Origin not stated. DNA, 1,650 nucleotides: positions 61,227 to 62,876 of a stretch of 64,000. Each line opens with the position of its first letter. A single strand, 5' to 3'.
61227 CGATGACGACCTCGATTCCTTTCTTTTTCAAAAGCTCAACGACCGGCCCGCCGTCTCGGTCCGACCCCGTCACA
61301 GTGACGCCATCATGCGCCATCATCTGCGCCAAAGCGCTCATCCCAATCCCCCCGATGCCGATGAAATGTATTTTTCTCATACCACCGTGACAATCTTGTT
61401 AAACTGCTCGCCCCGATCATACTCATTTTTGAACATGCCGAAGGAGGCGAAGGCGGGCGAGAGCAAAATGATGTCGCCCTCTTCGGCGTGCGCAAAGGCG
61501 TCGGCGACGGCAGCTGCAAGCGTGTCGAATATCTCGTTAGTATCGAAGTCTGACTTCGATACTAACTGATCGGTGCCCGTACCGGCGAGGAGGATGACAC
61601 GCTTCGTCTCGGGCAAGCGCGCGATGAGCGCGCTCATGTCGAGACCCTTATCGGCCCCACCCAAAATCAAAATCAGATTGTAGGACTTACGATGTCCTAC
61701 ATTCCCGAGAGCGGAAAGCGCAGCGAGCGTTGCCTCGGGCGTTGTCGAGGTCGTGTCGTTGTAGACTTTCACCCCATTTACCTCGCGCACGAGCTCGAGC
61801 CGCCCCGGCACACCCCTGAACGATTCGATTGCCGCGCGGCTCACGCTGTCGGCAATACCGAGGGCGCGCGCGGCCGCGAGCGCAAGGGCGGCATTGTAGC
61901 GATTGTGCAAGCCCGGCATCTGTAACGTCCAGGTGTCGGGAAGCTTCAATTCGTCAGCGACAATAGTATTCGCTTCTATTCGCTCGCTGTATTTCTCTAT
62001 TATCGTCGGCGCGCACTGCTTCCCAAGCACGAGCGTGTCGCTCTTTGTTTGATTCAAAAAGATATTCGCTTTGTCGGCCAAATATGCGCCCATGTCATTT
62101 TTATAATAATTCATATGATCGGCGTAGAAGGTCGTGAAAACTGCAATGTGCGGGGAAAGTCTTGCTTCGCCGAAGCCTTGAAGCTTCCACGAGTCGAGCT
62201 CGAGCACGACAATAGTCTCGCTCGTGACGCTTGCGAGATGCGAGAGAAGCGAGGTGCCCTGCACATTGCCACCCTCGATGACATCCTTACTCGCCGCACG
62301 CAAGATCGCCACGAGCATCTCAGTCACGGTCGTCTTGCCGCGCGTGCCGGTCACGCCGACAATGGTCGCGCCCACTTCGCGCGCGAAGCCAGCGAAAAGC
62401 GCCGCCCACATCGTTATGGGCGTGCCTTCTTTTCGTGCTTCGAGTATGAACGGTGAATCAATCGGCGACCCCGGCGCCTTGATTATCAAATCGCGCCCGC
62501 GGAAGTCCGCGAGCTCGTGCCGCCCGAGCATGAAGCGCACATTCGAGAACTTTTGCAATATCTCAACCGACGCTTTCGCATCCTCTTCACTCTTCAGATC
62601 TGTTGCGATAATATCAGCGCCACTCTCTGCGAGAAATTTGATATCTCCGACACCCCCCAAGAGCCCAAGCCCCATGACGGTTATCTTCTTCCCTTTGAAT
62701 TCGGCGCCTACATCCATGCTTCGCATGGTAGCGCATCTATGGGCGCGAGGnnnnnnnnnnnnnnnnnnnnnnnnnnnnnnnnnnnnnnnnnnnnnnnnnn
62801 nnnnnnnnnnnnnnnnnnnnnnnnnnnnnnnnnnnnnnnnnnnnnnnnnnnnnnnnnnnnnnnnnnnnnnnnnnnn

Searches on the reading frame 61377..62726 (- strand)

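Call 46: search_protein_families(library=pfam, proteins=[window:61377-62726:-], max_evalue=0.0001)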
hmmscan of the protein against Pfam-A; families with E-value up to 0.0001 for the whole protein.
window:61377-62726:- (449 aa): 3 families
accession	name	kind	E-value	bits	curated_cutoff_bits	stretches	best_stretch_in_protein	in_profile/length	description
PF08245.18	Mur_ligase_M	-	3.7e-18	66.7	24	1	125-244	1-133/200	Mur ligase middle domain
PF02875.26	Mur_ligase_C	-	2e-15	58.2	28.4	1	308-425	1-126/127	Mur ligase, glutamate ligase domain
PF21799.2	MurD-like_N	-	9.7e-08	32.6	27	1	13-104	1-86/88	Mur ligase MurD-like, N-terminal domain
